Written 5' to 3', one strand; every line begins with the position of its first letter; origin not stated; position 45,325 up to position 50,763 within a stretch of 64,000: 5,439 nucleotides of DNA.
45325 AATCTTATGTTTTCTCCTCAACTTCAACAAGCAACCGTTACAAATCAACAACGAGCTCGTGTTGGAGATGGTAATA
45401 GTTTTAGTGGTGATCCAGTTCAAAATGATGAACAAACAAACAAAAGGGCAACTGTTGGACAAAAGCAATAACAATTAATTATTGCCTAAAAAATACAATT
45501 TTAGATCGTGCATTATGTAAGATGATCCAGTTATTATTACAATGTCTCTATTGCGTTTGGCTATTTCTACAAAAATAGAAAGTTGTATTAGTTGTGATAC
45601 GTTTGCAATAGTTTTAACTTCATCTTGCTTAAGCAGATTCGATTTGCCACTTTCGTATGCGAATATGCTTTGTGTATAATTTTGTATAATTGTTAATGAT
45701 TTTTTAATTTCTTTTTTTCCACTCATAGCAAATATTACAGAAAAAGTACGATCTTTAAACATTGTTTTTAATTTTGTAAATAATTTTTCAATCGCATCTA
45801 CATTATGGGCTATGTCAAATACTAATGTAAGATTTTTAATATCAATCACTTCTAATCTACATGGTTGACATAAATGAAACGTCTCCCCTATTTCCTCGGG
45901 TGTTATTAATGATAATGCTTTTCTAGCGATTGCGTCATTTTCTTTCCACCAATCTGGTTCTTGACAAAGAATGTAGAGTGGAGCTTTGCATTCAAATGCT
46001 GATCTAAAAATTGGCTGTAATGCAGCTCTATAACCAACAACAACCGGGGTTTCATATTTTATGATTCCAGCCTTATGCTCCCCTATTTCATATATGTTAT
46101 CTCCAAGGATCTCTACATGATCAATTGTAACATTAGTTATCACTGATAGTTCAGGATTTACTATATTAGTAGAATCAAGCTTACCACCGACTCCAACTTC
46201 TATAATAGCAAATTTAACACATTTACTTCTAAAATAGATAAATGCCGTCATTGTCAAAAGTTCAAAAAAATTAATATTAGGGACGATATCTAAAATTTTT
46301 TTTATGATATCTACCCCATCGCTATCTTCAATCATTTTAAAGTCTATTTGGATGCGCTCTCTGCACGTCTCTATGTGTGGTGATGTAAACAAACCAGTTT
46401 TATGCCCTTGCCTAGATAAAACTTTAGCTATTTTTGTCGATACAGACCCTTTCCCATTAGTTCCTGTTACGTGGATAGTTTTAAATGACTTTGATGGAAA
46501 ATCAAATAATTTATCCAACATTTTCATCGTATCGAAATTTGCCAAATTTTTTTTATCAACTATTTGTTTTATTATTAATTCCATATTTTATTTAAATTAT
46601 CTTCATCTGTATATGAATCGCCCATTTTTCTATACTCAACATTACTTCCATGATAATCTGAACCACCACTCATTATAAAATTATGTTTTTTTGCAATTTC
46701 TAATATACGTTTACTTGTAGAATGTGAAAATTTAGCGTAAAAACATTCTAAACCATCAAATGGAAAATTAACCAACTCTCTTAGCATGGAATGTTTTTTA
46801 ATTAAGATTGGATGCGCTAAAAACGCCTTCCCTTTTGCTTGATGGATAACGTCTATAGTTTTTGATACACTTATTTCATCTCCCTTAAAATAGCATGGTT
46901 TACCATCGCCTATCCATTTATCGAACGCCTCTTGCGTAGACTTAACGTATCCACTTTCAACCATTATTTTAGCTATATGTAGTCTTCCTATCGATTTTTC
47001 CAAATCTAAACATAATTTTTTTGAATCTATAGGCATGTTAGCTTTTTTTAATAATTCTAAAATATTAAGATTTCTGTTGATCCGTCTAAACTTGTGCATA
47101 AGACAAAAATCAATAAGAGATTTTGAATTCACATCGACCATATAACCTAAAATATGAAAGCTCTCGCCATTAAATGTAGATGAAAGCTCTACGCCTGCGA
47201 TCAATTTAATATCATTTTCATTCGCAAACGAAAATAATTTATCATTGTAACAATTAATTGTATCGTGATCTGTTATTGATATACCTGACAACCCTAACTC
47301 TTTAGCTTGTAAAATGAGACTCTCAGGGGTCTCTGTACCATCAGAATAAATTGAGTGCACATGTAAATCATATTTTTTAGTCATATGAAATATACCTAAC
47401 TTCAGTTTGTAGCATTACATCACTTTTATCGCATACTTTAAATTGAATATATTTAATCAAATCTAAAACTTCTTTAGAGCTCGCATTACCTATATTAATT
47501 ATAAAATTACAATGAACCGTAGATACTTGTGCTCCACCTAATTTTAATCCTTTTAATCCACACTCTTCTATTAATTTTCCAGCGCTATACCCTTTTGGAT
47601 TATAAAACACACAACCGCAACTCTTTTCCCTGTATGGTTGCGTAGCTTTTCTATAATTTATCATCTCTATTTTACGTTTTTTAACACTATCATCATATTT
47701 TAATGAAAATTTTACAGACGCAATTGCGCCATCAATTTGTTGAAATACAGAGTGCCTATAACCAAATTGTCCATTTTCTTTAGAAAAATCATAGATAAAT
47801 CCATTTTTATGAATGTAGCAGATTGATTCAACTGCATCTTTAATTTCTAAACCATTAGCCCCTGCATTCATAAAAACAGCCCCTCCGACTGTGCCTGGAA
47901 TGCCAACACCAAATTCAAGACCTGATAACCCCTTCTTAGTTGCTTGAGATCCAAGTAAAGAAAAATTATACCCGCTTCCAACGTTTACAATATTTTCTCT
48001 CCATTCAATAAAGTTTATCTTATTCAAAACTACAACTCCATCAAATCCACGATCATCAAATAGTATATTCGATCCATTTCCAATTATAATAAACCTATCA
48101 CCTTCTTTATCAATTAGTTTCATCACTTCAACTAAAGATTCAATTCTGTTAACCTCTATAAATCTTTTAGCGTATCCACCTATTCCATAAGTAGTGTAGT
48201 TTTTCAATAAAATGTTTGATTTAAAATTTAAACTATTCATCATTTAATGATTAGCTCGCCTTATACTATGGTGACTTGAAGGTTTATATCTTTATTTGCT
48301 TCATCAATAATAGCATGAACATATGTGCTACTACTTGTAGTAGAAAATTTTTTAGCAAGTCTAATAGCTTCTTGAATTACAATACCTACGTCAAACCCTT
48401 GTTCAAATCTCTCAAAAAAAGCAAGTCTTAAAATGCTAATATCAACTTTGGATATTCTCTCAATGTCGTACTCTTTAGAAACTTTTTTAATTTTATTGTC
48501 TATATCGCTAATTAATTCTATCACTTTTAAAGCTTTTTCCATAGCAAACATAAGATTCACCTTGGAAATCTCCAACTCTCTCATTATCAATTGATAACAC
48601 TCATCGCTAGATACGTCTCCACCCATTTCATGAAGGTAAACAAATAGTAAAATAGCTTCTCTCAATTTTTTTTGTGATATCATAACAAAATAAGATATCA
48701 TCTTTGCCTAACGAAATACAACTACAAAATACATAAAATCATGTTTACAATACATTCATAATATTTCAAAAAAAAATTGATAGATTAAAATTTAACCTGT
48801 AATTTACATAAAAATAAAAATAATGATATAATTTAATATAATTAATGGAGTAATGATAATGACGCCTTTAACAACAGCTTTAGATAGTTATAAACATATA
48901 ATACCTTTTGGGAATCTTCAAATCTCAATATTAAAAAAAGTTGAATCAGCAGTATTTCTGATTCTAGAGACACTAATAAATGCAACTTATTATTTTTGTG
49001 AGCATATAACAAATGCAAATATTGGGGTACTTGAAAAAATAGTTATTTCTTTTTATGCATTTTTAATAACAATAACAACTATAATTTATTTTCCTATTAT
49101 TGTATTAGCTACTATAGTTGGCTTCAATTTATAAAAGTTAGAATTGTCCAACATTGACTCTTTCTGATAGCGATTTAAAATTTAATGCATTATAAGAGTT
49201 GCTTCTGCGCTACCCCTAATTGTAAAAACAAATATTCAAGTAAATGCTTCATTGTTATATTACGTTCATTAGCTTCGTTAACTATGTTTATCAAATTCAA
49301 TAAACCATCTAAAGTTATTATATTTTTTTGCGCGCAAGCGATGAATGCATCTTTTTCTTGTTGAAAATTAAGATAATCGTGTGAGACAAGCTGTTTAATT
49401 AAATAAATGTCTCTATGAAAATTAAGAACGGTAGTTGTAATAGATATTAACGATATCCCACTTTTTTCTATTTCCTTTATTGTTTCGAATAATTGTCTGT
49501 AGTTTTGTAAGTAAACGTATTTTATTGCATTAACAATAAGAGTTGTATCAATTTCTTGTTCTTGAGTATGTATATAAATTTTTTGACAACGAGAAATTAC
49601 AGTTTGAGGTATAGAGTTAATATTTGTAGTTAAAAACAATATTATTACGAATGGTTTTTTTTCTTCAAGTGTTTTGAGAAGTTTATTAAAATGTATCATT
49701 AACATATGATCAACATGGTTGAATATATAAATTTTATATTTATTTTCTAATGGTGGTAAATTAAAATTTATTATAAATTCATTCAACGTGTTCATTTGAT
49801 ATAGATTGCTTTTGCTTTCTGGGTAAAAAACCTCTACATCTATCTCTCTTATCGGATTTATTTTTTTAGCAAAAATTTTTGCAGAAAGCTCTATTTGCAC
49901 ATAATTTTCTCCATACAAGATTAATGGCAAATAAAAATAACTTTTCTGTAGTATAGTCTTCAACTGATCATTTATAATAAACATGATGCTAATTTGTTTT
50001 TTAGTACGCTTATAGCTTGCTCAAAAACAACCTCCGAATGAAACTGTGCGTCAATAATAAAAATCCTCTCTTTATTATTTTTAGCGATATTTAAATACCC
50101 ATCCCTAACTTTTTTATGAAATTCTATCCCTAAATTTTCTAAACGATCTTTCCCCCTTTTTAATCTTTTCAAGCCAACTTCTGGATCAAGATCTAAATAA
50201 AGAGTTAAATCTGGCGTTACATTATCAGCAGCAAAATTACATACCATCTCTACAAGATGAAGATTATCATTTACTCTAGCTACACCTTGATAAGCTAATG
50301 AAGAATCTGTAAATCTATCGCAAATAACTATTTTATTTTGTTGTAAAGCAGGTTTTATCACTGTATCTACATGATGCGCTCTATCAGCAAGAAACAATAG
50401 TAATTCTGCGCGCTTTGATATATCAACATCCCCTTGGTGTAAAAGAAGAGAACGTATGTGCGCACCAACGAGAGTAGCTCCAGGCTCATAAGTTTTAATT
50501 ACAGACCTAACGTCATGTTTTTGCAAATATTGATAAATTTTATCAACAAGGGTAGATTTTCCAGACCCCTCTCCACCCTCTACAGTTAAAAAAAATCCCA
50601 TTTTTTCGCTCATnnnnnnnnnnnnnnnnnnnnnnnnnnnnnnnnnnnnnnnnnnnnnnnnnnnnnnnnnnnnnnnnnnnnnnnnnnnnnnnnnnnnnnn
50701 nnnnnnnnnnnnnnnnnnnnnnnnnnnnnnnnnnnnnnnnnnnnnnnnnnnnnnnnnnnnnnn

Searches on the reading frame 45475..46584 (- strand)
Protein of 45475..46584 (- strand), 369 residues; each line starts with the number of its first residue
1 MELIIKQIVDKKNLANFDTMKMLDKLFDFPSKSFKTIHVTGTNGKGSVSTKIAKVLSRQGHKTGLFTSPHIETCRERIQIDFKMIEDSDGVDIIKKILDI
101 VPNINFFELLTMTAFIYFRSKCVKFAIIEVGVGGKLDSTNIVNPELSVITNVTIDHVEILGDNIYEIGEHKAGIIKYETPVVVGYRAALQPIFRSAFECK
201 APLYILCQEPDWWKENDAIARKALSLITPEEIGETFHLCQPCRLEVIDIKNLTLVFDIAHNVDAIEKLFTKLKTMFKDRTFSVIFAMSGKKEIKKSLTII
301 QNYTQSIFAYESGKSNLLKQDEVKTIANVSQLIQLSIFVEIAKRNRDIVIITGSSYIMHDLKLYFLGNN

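Call 46: search_protein_families(library=pfam, proteins=[window:45475-46584:-], max_evalue=0.01)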
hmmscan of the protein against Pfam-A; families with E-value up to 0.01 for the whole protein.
window:45475-46584:- (369 aa): 2 families
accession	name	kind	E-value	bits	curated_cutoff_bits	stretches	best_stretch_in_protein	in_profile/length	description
PF08245.18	Mur_ligase_M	-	5.7e-10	39.9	24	1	39-176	1-111/200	Mur ligase middle domain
PF02875.26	Mur_ligase_C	-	3.3e-09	38.1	28.4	1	243-354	2-126/127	Mur ligase, glutamate ligase domain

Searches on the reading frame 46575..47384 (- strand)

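Call 46: search_protein_families(library=pfam, proteins=[window:46575-47384:-], max_evalue=0.01)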
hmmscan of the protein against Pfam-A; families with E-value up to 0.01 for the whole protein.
window:46575-47384:- (269 aa): 1 family
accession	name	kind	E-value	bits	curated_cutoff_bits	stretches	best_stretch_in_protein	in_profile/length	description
PF02811.25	PHP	-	8.6e-13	49.4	26.4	1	6-77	1-74/164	PHP domain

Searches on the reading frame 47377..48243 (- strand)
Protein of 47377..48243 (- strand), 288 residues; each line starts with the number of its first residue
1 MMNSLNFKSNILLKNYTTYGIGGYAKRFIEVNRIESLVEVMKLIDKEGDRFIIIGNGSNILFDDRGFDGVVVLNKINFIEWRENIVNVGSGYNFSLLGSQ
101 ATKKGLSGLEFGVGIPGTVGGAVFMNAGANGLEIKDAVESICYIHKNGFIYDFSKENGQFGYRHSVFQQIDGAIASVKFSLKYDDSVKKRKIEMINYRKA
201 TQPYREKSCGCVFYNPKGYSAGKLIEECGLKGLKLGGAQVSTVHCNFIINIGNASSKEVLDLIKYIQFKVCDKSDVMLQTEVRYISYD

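Call 46: search_protein_families(library=pfam, proteins=[window:47377-48243:-], max_evalue=0.01)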
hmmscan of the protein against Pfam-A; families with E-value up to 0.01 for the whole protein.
window:47377-48243:- (288 aa): 2 families
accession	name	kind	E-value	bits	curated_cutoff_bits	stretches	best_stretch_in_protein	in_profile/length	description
PF02873.21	MurB_C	-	1.8e-33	115.1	27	1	187-285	2-99/99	UDP-N-acetylenolpyruvoylglucosamine reductase, C-terminal domain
PF01565.28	FAD_binding_4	-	1e-17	64.6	26.4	1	27-150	3-135/139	FAD binding domain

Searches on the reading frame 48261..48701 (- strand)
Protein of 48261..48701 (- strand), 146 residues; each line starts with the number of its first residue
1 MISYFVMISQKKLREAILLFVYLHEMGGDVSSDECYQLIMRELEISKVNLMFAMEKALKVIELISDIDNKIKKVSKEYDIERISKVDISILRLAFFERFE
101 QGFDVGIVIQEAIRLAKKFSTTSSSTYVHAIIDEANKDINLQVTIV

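Call 46: search_protein_families(library=pfam, proteins=[window:48261-48701:-], max_evalue=0.01)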
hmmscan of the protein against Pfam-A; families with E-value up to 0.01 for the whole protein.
window:48261-48701:- (146 aa): 1 family
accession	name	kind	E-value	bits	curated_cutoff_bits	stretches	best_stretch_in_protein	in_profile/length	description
PF01029.23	NusB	-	8.6e-13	49.3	23.1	1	13-135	3-131/133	NusB family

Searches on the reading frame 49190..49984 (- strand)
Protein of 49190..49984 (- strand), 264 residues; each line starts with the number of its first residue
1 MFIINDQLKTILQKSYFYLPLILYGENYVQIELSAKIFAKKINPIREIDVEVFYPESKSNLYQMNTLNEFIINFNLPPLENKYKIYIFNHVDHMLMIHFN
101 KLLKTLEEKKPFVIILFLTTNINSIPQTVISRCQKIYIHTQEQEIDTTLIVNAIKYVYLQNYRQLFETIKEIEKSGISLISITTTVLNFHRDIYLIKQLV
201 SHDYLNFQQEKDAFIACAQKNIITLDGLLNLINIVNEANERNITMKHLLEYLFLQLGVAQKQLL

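Call 46: search_protein_families(library=pfam, proteins=[window:49190-49984:-], max_evalue=0.01)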
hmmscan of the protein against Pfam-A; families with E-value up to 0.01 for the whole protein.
window:49190-49984:- (264 aa): 1 family
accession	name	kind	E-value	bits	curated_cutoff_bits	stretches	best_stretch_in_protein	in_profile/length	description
PF13177.12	DNA_pol3_delta2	-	1.5e-17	64.5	27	1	41-140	62-159/161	DNA polymerase III, delta subunit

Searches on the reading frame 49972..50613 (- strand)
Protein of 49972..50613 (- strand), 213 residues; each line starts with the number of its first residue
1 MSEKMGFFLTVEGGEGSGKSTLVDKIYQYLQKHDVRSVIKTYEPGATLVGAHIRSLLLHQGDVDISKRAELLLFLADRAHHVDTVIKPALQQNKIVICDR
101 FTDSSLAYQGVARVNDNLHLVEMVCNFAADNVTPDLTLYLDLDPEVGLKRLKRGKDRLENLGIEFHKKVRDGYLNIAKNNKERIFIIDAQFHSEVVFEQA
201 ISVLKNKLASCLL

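Call 46: search_protein_families(library=pfam, proteins=[window:49972-50613:-], max_evalue=0.01)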
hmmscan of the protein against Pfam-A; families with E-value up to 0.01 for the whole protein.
window:49972-50613:- (213 aa): 8 families
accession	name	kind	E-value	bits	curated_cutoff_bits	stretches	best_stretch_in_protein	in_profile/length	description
PF02223.23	Thymidylate_kin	-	3.3e-48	164.3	27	1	11-198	1-183/185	Thymidylate kinase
PF01712.25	dNK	-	3.8e-06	27.3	27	1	9-191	1-182/203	Deoxynucleoside kinase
PF13521.12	AAA_28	-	0.00019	22.1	27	1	12-146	5-122/164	AAA domain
PF07693.20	KAP_NTPase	-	0.0014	18.4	20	1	5-44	19-58/293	KAP family P-loop domain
PF13207.12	AAA_17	-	0.0032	18.2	27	0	13-156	2-124/136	AAA domain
PF13555.12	AAA_29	-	0.004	17.3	27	1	10-27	26-43/61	P-loop containing region of AAA domain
PF13401.12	AAA_22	-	0.0062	17.3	27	1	8-80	7-80/130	AAA domain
PF24883.2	NPHP3_N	-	0.0087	16.7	24.8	0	8-36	24-52/164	Nephrocystin 3, N-terminal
